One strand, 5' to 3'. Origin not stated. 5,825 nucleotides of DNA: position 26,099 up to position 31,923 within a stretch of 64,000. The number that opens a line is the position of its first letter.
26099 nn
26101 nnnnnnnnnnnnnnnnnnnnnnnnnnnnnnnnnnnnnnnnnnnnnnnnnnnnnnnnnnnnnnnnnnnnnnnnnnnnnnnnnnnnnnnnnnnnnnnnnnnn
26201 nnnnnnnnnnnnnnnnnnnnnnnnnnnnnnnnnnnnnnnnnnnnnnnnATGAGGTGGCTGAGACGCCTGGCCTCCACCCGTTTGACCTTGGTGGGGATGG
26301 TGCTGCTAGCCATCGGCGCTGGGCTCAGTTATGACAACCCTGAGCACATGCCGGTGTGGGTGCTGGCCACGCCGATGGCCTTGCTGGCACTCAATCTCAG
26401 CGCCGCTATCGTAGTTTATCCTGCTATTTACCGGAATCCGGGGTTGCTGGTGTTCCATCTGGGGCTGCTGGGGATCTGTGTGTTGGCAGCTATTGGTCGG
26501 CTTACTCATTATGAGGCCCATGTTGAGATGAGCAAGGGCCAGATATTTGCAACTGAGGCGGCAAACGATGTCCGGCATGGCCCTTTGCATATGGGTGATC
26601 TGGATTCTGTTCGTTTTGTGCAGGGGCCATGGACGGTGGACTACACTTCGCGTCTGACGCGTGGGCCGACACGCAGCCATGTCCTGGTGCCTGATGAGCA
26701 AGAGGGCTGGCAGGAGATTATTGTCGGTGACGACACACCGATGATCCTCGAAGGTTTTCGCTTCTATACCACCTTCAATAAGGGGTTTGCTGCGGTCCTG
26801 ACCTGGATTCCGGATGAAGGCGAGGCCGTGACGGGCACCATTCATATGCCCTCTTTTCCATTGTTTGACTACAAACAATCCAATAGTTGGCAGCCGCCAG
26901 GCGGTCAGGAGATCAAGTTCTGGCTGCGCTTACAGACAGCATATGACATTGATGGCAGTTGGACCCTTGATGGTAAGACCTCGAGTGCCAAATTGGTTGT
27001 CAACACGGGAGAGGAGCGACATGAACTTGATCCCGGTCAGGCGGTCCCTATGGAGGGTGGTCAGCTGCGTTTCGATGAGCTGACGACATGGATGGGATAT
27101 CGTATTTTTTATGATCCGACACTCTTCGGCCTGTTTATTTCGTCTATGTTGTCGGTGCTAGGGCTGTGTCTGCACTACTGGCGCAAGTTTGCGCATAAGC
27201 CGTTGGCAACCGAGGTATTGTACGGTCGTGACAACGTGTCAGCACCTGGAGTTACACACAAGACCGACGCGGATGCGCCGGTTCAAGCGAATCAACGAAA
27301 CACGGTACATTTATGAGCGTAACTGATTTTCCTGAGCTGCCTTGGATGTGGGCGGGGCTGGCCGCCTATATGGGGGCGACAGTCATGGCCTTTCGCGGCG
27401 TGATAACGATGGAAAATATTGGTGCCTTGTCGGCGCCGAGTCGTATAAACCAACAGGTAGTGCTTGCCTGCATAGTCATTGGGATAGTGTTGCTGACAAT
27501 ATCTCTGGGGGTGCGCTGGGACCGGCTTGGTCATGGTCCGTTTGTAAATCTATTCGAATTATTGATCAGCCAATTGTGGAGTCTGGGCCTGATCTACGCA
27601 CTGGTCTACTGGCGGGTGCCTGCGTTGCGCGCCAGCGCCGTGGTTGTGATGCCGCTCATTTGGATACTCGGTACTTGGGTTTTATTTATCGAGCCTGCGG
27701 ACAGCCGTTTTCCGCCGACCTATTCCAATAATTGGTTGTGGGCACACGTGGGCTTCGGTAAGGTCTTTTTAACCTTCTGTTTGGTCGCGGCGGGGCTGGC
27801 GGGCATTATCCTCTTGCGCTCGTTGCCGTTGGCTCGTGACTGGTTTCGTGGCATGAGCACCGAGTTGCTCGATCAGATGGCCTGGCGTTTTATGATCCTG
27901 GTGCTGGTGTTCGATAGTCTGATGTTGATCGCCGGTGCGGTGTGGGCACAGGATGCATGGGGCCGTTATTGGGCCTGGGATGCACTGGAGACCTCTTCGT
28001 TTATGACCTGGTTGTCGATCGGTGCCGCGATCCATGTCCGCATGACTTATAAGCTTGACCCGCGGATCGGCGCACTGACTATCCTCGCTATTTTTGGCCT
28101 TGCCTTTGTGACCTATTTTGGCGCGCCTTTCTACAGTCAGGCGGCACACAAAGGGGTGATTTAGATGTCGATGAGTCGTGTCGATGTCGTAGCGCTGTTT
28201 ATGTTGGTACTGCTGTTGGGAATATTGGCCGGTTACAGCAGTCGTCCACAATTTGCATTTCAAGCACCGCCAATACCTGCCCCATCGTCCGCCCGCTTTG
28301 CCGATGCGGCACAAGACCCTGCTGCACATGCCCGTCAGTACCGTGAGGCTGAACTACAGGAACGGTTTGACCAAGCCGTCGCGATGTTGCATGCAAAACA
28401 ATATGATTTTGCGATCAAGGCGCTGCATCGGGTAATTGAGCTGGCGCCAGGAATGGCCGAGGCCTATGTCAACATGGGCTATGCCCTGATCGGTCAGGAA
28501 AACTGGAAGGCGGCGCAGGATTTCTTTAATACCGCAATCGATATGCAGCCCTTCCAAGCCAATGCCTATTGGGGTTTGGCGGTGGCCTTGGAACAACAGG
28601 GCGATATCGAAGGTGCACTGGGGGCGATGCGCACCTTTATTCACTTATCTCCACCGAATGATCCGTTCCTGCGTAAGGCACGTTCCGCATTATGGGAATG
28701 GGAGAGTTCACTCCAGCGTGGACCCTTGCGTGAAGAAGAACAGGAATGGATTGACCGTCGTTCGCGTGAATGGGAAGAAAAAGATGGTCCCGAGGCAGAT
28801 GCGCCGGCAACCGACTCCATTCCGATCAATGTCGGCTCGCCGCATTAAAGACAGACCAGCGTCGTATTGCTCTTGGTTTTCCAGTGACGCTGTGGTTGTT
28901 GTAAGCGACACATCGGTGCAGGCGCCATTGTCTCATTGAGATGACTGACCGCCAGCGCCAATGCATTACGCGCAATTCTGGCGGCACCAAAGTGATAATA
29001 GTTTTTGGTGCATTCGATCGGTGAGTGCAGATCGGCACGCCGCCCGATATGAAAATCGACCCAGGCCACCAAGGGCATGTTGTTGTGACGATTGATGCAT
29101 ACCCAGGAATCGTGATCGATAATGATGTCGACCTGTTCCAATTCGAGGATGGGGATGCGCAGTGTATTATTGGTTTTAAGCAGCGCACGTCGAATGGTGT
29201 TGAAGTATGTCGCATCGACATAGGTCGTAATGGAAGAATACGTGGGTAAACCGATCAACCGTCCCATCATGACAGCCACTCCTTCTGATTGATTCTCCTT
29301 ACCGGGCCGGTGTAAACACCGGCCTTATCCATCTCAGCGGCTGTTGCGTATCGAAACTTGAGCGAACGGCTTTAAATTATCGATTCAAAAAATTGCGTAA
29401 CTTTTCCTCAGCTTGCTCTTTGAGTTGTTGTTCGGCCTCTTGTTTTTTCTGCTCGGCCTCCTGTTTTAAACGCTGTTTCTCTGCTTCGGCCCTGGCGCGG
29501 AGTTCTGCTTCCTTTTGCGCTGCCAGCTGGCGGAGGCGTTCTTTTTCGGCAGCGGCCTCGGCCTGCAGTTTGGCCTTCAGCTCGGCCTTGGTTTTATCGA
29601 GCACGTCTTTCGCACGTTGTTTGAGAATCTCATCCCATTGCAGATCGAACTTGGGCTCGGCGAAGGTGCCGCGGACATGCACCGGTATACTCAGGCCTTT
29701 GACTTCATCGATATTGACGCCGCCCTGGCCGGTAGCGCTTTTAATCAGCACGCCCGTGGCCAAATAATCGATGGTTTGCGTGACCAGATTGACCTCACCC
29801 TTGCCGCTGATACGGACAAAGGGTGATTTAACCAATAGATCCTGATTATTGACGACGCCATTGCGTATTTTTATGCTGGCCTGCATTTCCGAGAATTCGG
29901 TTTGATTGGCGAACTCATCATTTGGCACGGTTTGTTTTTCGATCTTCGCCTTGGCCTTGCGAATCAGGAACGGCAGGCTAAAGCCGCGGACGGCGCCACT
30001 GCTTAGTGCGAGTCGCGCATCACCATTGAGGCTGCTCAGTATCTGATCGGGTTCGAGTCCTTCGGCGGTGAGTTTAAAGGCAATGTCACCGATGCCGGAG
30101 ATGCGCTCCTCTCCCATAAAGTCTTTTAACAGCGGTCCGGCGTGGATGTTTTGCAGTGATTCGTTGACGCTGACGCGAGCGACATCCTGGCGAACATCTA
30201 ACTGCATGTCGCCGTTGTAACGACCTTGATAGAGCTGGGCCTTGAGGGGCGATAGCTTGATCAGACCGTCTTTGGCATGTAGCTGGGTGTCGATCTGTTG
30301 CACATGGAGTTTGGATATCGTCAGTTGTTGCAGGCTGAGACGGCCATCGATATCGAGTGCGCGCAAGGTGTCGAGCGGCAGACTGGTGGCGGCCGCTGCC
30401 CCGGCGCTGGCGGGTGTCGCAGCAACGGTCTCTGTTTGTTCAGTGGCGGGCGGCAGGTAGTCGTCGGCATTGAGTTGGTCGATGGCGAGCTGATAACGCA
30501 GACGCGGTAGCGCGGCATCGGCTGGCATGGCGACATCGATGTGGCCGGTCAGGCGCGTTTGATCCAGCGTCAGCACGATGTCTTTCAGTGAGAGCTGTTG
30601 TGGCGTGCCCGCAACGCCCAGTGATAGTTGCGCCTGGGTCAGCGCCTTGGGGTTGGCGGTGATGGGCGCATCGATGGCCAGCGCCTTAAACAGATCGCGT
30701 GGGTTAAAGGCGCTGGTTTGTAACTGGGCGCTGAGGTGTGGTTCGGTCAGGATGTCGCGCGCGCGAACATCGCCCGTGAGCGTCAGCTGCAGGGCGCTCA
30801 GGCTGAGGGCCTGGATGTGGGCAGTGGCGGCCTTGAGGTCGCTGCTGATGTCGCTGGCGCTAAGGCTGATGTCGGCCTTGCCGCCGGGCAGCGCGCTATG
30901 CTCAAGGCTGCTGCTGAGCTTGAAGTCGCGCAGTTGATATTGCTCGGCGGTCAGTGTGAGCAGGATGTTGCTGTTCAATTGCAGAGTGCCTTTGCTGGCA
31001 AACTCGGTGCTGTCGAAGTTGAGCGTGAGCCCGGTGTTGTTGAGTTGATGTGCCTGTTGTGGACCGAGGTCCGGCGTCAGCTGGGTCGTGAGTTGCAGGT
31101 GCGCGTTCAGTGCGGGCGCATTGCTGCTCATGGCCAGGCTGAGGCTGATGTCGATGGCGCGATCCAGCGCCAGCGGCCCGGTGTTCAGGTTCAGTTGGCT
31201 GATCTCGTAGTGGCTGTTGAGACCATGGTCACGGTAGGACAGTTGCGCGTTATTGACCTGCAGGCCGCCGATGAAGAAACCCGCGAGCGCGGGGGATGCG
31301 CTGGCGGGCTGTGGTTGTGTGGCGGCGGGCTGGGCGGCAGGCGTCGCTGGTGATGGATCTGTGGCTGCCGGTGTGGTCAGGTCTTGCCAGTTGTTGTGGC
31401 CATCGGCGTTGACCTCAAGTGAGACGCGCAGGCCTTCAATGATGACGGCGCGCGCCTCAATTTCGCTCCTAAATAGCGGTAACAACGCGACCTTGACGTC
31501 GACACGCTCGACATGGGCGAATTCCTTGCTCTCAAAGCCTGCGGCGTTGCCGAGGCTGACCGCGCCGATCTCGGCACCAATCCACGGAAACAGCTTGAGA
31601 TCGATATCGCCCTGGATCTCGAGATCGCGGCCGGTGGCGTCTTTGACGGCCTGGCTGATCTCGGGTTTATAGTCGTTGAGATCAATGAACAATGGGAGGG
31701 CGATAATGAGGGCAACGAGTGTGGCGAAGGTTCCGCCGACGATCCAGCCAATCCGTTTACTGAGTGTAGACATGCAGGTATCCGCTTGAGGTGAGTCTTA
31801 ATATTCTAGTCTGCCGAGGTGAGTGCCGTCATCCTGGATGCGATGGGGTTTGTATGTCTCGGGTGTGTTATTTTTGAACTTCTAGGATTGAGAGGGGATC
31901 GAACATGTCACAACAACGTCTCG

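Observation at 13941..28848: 13-gene multihaem-cytochrome / beta-barrel / cupredoxin / NHL / CcsBA cluster: candidate uncharacterised envelope electron-transfer system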

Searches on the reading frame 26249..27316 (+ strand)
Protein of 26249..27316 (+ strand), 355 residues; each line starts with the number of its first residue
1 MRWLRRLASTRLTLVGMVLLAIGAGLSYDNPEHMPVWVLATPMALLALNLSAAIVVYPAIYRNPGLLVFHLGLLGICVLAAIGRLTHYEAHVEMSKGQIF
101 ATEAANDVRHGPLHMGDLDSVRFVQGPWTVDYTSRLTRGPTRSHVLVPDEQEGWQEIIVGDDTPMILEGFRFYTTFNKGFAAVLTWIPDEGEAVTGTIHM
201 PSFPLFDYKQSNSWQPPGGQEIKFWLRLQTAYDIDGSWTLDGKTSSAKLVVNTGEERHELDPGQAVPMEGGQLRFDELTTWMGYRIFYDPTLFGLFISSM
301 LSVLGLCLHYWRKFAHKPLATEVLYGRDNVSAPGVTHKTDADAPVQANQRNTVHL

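Call 4: search_protein_families(library=pfam, proteins=[window:26249-27316:+], max_evalue=0.01)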
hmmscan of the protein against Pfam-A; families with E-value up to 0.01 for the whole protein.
window:26249-27316:+ (355 aa): 1 family
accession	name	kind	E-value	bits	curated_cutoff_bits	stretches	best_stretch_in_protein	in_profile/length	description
PF05140.19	ResB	-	1.5e-09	37.6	24.6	1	62-177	150-265/486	ResB-like family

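Call 63: search_protein_families(library=ncbifam, proteins=[window:26249-27316:+], max_evalue=0.001)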
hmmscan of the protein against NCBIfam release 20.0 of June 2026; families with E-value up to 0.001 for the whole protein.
window:26249-27316:+ (355 aa): 0 families

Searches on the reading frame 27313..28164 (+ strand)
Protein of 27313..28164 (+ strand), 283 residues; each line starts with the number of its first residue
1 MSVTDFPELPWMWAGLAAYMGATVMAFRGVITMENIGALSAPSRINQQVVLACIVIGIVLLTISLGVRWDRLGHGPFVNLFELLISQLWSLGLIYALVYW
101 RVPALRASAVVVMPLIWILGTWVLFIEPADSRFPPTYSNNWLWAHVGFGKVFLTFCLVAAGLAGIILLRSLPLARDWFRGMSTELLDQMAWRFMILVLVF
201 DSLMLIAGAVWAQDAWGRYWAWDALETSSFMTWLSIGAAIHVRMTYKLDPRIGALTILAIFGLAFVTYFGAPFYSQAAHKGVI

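Call 4: search_protein_families(library=pfam, proteins=[window:27313-28164:+], max_evalue=0.01)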
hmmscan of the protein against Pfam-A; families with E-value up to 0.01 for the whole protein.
window:27313-28164:+ (283 aa): 1 family
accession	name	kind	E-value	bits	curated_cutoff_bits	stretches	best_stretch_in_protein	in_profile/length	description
PF01578.25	Cytochrom_C_asm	-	2.9e-20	73.2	29.9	1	78-276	2-209/212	Cytochrome C assembly protein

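Call 63: search_protein_families(library=ncbifam, proteins=[window:27313-28164:+], max_evalue=0.001)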
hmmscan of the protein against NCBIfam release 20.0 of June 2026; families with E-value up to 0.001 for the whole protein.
window:27313-28164:+ (283 aa): 2 families
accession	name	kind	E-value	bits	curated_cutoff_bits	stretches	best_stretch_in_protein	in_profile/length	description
TIGR03144.1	cytochr_II_ccsB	equivalog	1.7e-31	109.9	187.6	1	54-279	2-249/252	c-type cytochrome biogenesis protein CcsB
TIGR01191.1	ccmC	subfamily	1.1e-05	25.4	186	1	192-262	51-122/184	heme ABC transporter permease CcmC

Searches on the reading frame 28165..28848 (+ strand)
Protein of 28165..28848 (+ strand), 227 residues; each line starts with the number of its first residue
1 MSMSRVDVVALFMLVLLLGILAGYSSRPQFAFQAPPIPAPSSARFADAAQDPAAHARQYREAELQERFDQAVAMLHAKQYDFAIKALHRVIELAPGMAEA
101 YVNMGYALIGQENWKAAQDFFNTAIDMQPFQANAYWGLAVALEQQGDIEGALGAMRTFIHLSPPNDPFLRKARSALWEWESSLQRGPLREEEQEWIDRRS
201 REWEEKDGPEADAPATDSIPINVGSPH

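Call 4: search_protein_families(library=pfam, proteins=[window:28165-28848:+], max_evalue=0.01)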
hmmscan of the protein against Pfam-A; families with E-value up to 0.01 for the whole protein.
window:28165-28848:+ (227 aa): 15 families
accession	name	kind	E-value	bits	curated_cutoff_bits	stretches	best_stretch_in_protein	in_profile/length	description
PF07719.23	TPR_2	-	2.2e-13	49.6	27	1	98-129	1-32/34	Tetratricopeptide repeat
PF14559.12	TPR_19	-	6.5e-11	42.8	25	2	75-138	2-64/68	Tetratricopeptide repeat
PF13432.12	TPR_16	-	1.9e-10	41.4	32.7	1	104-165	3-64/65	Tetratricopeptide repeat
PF00515.34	TPR_1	-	2.4e-09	37.1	27.8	1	98-129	1-32/34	Tetratricopeptide repeat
PF13424.12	TPR_12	-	4e-09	37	30.1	2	97-152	2-65/77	Tetratricopeptide repeat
PF13174.12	TPR_6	-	2.1e-08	34.7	26.3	0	134-162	2-30/33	Tetratricopeptide repeat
PF13371.12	TPR_9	-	4.4e-08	33.5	35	1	75-129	6-60/73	Tetratricopeptide repeat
PF13414.12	TPR_11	-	7e-08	32.5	26.8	0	119-146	15-42/42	TPR repeat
PF13181.12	TPR_8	-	6.8e-07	29.4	25.7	0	98-129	1-32/34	Tetratricopeptide repeat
PF13431.12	TPR_17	-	4e-06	27.1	24.4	0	120-152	1-33/34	Tetratricopeptide repeat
PF13428.12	TPR_14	-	1.2e-05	26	23.5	0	133-171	2-39/44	Tetratricopeptide repeat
PF23914.1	TPR_CcmH_CycH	-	0.00016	22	42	1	75-167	61-156/158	Cytochrome c-type biogenesis protein H TPR domain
PF25062.1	ARM_TT21_N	-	0.00032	20.9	40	1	70-163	106-199/222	Tetratricopeptide repeat protein 21 N-terminal ARM repeat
PF16918.11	PknG_TPR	-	0.0041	16.4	27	1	70-156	134-219/340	Protein kinase G tetratricopeptide repeat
PF13176.12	TPR_7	-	0.0053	17.2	27.9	0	100-129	1-32/36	Tetratricopeptide repeat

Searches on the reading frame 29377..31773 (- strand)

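Call 16: search_protein_families(library=pfam, proteins=[window:29377-31773:-], max_evalue=0.0001)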
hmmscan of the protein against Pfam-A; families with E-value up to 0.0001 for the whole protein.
window:29377-31773:- (798 aa): 3 families
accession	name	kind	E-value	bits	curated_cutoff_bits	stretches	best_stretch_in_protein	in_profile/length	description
PF05170.20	AsmA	-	9.2e-82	276.2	29.8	1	8-646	4-607/607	AsmA family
PF13116.12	YhdP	-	1.6e-20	73.2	46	2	5-333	8-281/1224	YhdP protein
PF05359.17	DUF748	-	2.4e-15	56.1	50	1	6-500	16-491/1037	Domain of Unknown Function (DUF748)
